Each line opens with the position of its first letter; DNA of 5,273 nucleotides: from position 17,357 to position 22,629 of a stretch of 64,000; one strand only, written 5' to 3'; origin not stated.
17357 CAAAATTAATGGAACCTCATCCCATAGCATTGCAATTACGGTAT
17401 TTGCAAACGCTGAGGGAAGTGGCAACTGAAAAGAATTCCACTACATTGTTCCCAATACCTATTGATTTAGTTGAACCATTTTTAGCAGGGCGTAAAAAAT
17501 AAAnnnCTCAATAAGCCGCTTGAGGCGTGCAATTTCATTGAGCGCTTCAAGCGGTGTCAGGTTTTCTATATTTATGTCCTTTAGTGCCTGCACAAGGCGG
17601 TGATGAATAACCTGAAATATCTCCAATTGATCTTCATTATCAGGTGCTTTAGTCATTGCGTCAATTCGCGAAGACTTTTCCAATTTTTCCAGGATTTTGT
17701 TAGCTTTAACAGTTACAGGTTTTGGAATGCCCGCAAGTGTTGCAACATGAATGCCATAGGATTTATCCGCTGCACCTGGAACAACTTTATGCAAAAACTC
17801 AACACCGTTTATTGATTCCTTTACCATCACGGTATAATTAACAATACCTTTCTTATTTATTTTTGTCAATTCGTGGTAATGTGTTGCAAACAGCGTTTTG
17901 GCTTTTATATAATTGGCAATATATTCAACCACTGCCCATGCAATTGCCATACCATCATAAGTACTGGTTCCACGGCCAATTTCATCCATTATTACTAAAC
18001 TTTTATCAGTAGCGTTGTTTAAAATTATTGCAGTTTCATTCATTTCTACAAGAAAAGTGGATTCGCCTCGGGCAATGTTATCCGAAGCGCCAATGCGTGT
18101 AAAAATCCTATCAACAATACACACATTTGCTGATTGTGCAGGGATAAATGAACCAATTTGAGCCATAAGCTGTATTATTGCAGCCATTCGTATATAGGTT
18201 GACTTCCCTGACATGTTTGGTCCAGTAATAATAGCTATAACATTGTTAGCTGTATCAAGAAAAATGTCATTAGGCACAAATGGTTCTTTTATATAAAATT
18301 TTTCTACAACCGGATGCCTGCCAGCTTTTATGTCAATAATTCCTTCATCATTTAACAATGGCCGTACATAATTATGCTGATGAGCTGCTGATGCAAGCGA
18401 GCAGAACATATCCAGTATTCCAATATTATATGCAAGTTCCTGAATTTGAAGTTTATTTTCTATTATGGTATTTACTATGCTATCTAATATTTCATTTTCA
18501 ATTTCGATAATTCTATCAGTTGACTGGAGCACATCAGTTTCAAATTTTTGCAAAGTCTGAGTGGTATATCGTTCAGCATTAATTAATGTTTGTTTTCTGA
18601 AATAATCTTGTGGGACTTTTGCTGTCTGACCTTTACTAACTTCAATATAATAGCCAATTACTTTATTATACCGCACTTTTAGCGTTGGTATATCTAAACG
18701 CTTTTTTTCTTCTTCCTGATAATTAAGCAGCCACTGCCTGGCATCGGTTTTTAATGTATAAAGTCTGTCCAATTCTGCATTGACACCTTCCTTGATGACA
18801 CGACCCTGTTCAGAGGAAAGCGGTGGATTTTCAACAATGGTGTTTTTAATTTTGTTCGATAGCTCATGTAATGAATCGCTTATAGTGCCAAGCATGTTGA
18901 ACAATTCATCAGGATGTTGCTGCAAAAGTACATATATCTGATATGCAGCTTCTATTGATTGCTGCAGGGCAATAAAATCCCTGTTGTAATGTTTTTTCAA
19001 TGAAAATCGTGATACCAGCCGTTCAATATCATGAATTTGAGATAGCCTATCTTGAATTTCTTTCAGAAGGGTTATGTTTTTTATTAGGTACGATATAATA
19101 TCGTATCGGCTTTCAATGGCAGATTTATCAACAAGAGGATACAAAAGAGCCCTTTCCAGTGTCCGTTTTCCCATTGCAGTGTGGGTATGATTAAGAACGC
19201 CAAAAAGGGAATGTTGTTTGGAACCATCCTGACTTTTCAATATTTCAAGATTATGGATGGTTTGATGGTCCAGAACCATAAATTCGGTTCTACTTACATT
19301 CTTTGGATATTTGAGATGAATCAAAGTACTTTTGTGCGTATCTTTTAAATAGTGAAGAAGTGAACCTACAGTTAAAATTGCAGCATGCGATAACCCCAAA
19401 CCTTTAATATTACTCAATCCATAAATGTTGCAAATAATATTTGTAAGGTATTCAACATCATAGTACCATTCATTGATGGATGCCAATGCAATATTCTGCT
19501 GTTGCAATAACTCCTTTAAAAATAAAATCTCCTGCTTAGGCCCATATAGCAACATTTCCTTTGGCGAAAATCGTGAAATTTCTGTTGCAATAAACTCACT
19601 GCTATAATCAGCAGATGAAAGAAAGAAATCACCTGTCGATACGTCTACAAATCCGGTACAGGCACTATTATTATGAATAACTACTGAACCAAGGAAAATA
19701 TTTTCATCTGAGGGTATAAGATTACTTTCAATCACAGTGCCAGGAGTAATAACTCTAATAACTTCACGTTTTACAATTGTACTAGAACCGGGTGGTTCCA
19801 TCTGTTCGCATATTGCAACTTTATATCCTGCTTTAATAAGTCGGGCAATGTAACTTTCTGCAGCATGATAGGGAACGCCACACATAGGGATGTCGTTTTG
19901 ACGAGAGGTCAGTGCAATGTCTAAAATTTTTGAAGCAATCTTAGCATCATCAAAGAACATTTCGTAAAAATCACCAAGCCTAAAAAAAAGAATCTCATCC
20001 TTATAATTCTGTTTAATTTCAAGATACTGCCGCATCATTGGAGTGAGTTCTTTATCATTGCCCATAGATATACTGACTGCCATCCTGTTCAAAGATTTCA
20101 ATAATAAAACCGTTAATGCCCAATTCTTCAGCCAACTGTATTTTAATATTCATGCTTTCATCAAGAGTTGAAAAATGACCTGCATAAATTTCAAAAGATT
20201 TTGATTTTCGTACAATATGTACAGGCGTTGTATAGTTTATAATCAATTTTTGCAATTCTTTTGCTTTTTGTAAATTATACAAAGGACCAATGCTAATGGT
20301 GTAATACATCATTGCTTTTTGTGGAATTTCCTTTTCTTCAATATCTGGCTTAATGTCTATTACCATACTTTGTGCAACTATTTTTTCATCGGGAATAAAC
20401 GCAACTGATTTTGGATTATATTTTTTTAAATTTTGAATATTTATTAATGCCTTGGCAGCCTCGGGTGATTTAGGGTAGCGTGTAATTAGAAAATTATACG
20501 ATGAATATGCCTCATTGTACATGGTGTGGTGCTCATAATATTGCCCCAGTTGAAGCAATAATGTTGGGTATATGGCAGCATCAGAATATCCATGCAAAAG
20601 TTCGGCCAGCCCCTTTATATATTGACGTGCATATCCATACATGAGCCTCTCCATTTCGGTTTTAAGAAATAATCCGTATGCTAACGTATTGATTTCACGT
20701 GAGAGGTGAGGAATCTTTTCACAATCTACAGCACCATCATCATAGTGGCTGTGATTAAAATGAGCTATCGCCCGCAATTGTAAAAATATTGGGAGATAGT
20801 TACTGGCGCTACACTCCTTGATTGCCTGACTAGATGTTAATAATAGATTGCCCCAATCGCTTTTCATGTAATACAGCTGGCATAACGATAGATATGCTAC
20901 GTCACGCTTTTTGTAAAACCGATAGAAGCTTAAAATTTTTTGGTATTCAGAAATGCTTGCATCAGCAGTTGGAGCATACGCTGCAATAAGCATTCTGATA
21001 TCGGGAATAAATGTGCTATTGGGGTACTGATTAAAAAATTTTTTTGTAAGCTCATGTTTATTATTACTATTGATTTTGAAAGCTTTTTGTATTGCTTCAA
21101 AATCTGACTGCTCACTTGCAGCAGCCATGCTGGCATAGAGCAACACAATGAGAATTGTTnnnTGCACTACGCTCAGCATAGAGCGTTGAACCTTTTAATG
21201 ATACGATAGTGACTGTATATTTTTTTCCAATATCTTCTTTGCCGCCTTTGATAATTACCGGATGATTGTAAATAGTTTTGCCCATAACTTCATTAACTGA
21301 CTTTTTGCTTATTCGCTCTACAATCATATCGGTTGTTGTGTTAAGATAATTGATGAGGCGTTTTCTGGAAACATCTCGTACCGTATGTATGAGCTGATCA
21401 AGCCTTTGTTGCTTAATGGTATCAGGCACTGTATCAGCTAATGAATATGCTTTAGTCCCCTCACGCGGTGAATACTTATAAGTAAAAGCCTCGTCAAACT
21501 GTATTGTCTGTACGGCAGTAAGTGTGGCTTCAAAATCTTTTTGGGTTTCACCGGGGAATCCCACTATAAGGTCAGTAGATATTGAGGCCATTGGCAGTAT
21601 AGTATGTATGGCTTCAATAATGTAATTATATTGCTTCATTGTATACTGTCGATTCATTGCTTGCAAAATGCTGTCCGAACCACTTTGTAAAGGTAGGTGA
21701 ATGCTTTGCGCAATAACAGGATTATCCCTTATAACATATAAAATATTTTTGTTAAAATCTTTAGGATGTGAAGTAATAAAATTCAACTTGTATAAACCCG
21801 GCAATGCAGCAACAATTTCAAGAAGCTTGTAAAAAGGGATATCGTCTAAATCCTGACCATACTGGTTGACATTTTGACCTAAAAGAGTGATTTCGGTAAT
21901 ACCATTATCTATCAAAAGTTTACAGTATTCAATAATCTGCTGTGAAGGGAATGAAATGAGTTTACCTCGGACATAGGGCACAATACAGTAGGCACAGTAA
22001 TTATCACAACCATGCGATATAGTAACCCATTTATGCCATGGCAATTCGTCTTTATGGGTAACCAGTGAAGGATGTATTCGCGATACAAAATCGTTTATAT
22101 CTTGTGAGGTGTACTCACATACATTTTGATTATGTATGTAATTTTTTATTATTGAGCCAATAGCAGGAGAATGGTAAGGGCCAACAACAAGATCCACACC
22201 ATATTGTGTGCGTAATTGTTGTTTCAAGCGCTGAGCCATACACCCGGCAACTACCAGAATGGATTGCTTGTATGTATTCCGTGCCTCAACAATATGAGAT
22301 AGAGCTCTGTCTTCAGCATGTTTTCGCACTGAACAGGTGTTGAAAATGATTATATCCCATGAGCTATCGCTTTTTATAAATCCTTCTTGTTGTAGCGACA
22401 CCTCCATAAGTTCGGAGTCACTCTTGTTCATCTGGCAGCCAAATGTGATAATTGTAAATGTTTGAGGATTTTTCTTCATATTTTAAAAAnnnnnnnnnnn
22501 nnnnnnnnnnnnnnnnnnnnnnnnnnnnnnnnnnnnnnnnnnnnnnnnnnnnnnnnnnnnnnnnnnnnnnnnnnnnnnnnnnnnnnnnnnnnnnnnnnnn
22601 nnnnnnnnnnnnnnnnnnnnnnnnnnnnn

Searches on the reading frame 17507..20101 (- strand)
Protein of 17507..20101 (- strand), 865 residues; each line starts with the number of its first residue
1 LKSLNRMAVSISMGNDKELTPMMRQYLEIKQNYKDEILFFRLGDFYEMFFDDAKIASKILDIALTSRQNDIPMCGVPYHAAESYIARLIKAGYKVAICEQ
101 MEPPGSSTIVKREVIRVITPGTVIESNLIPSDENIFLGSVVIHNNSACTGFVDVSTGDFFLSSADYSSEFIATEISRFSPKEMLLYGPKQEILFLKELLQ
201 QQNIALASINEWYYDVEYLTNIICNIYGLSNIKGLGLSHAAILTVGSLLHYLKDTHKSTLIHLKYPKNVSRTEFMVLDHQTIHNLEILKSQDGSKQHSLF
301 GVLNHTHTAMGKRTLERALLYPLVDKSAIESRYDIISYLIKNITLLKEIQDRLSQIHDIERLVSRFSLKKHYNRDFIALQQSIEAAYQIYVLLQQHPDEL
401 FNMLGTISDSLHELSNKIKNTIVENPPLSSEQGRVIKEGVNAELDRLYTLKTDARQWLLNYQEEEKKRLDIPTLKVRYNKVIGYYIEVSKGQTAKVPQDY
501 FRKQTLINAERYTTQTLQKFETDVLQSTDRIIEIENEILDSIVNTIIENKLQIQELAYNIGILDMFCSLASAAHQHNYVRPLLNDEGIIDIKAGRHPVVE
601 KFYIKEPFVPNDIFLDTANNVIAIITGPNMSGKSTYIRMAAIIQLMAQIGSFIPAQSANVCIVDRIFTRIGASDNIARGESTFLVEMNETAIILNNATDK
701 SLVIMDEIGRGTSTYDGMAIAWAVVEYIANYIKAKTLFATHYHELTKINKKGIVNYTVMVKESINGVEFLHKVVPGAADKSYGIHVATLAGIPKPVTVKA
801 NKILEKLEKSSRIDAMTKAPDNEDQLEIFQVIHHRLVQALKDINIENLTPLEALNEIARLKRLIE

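Call 24: search_protein_families(library=pfam, proteins=[window:17507-20101:-], max_evalue=0.001)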
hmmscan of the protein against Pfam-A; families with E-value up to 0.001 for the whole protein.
window:17507-20101:- (865 aa): 5 families
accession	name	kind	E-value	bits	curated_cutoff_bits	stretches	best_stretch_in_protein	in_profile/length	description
PF00488.27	MutS_V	-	8.3e-83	277.4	30.2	1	624-808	2-188/188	MutS domain V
PF01624.25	MutS_I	-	5.4e-45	152.7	20.6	1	20-126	1-112/113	MutS domain I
PF05192.23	MutS_III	-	3.2e-44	152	34.1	1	280-570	1-194/194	MutS domain III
PF05190.23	MutS_IV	-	9.4e-27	93.6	22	1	439-529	1-91/92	MutS family domain IV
PF05188.22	MutS_II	-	5.5e-12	46.7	25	1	139-263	5-132/133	MutS domain II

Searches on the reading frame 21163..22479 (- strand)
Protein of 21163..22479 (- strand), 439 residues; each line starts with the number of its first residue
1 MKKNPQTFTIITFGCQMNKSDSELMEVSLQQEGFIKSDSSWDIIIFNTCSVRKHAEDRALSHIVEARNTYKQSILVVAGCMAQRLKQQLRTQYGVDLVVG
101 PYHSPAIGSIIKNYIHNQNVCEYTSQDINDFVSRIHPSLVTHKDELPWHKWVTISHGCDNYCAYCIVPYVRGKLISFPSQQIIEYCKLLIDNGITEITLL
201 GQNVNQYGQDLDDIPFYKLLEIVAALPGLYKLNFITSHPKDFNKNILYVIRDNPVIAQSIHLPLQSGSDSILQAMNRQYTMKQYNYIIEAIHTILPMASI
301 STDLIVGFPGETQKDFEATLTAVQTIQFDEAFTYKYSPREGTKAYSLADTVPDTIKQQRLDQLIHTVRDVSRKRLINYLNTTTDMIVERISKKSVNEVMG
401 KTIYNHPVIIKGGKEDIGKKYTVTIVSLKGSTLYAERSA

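Call 24: search_protein_families(library=pfam, proteins=[window:21163-22479:-], max_evalue=0.001)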
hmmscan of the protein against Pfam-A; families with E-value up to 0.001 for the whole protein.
window:21163-22479:- (439 aa): 3 families
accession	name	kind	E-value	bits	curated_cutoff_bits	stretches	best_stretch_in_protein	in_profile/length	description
PF00919.26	UPF0004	-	6.5e-24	84.2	27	1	8-100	2-98/98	Uncharacterized protein family UPF0004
PF04055.27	Radical_SAM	-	1.8e-19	71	29.5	1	153-321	2-164/166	Radical SAM superfamily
PF01938.26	TRAM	-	0.00022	21.4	21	1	379-436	4-59/61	TRAM domain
